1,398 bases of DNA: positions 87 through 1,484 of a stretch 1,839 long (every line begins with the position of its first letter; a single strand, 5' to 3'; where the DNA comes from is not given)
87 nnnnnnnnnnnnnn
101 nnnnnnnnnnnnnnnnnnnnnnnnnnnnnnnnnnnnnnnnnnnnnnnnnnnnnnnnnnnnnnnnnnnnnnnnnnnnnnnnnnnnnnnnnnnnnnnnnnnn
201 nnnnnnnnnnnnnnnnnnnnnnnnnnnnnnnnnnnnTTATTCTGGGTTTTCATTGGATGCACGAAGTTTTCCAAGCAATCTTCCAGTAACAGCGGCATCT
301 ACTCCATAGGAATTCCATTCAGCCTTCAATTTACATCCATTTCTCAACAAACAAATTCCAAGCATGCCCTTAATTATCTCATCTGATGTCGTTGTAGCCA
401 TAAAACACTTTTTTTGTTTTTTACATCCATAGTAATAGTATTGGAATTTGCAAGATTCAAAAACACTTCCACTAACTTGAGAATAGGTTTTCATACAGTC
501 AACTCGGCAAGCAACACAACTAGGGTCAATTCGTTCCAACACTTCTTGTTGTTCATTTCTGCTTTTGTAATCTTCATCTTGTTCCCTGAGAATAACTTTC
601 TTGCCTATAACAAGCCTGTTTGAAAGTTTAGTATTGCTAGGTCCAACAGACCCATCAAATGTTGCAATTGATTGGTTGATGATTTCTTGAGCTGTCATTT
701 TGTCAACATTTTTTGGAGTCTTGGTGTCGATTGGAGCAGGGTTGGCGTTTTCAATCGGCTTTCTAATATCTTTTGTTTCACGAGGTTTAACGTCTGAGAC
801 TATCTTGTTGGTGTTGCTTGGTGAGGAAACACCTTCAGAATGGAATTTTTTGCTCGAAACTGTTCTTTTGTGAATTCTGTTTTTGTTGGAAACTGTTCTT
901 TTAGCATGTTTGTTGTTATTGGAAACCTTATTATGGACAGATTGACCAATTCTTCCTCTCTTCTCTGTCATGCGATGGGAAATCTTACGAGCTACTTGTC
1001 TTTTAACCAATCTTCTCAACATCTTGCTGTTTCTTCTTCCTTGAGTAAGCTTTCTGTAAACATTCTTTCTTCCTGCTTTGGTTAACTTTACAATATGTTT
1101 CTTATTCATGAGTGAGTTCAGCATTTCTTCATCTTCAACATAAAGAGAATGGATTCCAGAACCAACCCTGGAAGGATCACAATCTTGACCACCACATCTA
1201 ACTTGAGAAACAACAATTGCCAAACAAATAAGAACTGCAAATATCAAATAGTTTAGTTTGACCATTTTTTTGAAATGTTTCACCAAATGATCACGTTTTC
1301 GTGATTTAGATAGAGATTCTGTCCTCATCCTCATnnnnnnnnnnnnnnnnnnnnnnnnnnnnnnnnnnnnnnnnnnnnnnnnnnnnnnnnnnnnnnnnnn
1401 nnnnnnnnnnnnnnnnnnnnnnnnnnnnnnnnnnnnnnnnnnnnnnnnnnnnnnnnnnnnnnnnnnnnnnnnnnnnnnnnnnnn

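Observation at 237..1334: Single intronless gene for a secreted or membrane-anchored, extremely basic protein with an unassigned 8-Cys C-terminal domain, in eukaryote-like AT-rich context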

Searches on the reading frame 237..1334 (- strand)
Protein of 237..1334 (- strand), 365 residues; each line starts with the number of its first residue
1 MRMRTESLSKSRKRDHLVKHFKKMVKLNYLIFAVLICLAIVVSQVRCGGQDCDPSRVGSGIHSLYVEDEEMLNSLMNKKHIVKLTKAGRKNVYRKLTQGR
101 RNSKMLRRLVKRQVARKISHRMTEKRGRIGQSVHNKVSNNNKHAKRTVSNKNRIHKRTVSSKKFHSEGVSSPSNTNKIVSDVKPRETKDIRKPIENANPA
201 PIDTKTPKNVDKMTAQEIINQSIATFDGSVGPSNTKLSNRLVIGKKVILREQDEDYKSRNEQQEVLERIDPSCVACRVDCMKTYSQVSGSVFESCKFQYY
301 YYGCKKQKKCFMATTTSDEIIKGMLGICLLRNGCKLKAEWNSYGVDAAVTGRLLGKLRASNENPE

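Call 4: search_protein_families(library=pfam, proteins=[window:237-1334:-], max_evalue=10)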
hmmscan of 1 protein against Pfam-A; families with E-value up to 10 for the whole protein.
window:237-1334:- (365 aa): 5 families
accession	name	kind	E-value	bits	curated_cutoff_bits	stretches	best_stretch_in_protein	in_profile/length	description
PF09606.15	Med15_N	-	0.027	14.6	24.1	1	252-301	1-50/72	ARC105/Med15 mediator subunit N-terminal KIX domain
PF15447.11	NTS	-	0.033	15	25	1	128-145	8-22/36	N-terminal segments of PfEMP1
PF14277.12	DUF4364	-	0.057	13.7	26.9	1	65-141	33-108/162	Domain of unknown function (DUF4364)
PF10325.15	7TM_GPCR_Srz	-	0.093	12.5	22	1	17-42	37-62/265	Serpentine type 7TM GPCR chemoreceptor Srz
PF10265.14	Miga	-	0.43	9.9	25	1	94-234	33-169/540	Mitoguardin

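Call 5: search_solved_structures(query=window:237-1334:-, max_evalue=10)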
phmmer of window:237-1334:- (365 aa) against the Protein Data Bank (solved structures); distinct sequences matched with E-value up to 10: 4.
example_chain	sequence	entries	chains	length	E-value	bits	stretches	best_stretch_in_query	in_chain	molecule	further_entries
8ub3_A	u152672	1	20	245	0.073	15.6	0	2-51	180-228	DpHF7 filament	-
8uao_A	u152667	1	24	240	0.54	12.7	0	1-39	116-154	DpHF18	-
28ye_O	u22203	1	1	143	0.59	12.6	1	78-183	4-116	Large ribosomal subunit protein uL22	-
8ubg_A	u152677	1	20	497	0.73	12.3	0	2-58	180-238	DpHF19,Green fluorescent protein (Fragment)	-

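Call 6: find_homologous_proteins(query=window:237-1334:-, max_evalue=0.01)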
Query window:237-1334:- (365 aa): 1 proteins with E <= 0.01 among 1617 candidates.
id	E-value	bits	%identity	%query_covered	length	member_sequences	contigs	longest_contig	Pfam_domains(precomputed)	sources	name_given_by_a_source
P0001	2.7e-170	584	81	94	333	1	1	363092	-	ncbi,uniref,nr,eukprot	ncbi:predicted protein [Naegleria gruberi]|uniref:Predicted protein n=1 Tax=Naegleria gruberi TaxID=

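Call 9: find_encoding_contigs(protein=P0001, flank=10000, max_places=5)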
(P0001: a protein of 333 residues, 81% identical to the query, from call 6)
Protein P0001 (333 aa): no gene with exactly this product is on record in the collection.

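Call 18: find_related_loci(query=A1, collection=metagenome_contigs, flank=5000)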
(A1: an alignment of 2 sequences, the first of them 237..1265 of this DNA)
Query A1 (342 aa) in metagenome_contigs; peptide patterns used: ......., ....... (x = any residue, [..] = any of these).
600 stretches matched a pattern, but none encodes a relative of the query by tblastn (E <= 1e-3).

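Call 19: find_related_loci(query=A1, collection=viral_contigs, flank=5000)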
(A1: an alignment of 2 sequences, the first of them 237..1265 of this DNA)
Query A1 (342 aa) in viral_contigs; peptide patterns used: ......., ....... (x = any residue, [..] = any of these).
194 stretches matched a pattern, but none encodes a relative of the query by tblastn (E <= 1e-3).

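Call 24: predict_structure(alignment_id=A1)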
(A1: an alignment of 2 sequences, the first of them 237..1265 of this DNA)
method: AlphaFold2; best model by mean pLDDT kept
length: 342 residues; sequences in the alignment: 2
mean_pLDDT: 34.9   pTM: 0.17
mean pLDDT of the five models: 34.9, 33.2, 31.9, 31.1, 30.6
residues with pLDDT >= 90: 0; 70-90: 0; 50-70: 0; < 50: 342
segments of 3 or more residues with pLDDT < 50: 1-342
pLDDT, mean of each block of 10 residues (from residue 1): 35 38 35 33 33 35 37 40 42 36 40 41 42 33 32 30 32 32 38 36 29 29 29 33 32 33 29 32 31 38 43 35 38 35 32
secondary structure, 60 per line:
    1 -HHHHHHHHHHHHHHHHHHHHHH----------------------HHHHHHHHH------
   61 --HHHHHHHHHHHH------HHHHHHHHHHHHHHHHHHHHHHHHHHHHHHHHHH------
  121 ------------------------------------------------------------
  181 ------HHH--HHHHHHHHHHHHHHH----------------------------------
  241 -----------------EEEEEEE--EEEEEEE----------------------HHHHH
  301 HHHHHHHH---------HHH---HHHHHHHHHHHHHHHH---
elements in order: H2-23 H46-54 H63-74 H81-114 H192-206 E258-264 E267-273 H296-308 H324-339

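Call 29: list_cluster_members(proteins=[P0001, P0014, P0015, P0016, P0017, P0018, P0019, P0020, P0021, window:240-1265:-])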
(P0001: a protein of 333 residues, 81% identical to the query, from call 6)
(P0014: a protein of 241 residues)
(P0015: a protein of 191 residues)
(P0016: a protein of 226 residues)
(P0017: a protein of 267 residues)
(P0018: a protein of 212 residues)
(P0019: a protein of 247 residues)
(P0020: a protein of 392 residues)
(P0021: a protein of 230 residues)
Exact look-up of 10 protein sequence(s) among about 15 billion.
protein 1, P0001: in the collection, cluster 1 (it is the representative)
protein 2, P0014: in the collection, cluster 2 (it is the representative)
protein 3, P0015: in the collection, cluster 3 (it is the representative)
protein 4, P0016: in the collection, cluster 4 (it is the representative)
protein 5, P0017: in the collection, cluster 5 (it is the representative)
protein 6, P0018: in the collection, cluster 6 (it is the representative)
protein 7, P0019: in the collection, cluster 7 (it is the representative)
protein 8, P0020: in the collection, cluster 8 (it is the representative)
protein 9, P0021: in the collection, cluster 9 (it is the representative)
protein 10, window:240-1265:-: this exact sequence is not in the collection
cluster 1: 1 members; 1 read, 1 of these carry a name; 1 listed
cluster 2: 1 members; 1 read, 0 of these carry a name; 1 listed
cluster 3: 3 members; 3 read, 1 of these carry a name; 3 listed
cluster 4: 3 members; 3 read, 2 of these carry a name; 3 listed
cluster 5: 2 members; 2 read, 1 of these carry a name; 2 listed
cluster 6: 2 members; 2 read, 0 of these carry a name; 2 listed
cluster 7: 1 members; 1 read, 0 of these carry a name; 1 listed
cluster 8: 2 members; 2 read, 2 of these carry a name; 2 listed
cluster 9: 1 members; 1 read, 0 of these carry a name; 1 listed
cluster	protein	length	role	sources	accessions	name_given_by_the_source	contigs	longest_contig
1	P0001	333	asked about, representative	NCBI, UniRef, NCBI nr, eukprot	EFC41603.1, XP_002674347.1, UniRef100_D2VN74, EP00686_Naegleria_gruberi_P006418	predicted protein [Naegleria gruberi] | Predicted protein n=1 Tax=Naegleria gruberi TaxID=5762 RepID=D2VN74_NAEGR | uncharacterized protein NAEGRDRAFT_50935 [Naegleria gruberi]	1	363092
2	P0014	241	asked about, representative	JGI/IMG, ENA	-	-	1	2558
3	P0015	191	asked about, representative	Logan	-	-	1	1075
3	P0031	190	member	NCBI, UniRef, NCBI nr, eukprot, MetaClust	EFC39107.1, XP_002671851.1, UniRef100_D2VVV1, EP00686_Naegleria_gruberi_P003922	predicted protein [Naegleria gruberi] | Predicted protein n=1 Tax=Naegleria gruberi TaxID=5762 RepID=D2VVV1_NAEGR | uncharacterized protein NAEGRDRAFT_73150 [Naegleria gruberi]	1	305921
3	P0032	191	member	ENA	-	-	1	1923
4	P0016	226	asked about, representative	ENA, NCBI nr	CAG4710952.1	unnamed protein product [Naegleria fowleri]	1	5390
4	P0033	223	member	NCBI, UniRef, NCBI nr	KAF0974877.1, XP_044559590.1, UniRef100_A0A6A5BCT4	hypothetical protein FDP41_006351 [Naegleria fowleri] | Uncharacterized protein n=1 Tax=Naegleria fowleri TaxID=5763 RepID=A0A6A5BCT4_NAEFO | uncharacterized protein FDP41_006351 [Naegleria fowleri]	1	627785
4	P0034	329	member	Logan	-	-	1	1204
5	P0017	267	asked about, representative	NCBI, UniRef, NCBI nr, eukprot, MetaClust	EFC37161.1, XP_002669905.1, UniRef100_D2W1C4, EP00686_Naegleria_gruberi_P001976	hypothetical protein NAEGRDRAFT_59834 [Naegleria gruberi] | Uncharacterized protein n=1 Tax=Naegleria gruberi TaxID=5762 RepID=D2W1C4_NAEGR | uncharacterized protein NAEGRDRAFT_59834 [Naegleria gruberi]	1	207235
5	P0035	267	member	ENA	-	-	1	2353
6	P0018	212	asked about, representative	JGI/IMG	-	-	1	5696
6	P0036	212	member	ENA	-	-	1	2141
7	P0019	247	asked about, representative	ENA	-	-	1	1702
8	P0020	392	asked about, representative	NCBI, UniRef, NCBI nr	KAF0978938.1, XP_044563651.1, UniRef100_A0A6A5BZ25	hypothetical protein FDP41_002008 [Naegleria fowleri] | Uncharacterized protein n=1 Tax=Naegleria fowleri TaxID=5763 RepID=A0A6A5BZ25_NAEFO | uncharacterized protein FDP41_002008 [Naegleria fowleri]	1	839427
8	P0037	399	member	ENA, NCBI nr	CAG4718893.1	unnamed protein product [Naegleria fowleri]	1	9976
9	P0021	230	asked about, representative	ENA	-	-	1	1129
